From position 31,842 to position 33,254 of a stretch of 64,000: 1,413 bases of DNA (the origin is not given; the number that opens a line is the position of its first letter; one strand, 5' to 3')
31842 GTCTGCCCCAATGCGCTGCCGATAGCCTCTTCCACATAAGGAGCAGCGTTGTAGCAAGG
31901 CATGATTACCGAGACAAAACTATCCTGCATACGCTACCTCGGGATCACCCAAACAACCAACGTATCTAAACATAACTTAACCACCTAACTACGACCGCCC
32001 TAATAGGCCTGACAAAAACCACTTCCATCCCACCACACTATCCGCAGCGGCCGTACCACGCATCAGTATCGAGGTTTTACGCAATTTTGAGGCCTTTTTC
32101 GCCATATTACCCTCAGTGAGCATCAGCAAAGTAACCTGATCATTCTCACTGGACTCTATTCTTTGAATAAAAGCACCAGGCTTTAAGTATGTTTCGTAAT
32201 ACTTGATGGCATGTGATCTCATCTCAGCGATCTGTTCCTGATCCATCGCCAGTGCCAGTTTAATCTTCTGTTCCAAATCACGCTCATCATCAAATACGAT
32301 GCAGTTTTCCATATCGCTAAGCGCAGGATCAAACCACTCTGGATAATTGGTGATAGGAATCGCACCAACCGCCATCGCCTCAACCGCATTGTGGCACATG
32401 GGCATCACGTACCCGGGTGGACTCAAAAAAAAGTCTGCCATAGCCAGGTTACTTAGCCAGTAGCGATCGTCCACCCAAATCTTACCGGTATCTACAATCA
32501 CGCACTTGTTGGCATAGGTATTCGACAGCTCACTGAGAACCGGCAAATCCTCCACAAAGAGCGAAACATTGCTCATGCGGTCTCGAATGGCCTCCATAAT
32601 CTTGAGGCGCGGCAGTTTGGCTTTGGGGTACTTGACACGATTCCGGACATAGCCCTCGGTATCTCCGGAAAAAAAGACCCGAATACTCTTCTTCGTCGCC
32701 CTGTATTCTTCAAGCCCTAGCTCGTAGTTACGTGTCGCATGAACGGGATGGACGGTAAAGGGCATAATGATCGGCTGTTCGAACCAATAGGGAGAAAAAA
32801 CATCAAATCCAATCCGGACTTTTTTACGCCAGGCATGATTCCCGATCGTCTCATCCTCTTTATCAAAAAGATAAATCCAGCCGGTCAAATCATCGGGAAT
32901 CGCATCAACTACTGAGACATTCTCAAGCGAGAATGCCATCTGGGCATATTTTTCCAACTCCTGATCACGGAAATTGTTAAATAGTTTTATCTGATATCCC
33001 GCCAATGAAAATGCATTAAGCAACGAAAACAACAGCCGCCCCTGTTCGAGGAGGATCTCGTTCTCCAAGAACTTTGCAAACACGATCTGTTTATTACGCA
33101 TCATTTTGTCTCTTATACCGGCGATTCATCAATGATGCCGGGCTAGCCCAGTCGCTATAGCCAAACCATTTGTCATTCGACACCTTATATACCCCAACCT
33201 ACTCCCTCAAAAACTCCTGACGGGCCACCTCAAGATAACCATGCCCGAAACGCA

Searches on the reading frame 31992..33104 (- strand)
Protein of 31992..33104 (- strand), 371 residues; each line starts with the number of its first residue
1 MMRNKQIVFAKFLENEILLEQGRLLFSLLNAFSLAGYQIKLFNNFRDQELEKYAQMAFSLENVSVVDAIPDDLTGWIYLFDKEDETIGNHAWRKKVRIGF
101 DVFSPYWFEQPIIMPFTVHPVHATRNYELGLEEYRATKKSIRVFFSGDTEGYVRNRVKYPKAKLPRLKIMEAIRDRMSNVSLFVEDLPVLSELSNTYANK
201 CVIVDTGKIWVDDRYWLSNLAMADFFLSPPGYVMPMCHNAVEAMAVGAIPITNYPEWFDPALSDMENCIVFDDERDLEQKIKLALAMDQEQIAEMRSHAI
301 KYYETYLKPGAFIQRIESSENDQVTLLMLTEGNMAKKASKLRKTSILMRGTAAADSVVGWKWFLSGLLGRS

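Call 3: search_protein_families(library=pfam, proteins=[window:31992-33104:-], max_evalue=1)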
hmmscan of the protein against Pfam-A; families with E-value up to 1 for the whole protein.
window:31992-33104:- (371 aa): 4 families
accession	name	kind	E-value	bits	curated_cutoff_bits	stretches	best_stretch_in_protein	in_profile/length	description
PF13524.12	Glyco_trans_1_2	-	0.00086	19.7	25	1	241-299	68-125/144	Glycosyl transferase-like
PF00534.26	Glycos_transf_1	-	0.0047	16.9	26.4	1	220-301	90-167/172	Glycosyl transferases group 1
PF24785.1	RXYLT1_C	-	0.065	13.1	27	1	215-253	69-106/187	RXYLT1 C-terminal domain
PF03016.20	Exostosin_GT47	-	0.13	12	33.4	1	106-278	142-284/293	Exostosin GT47 domain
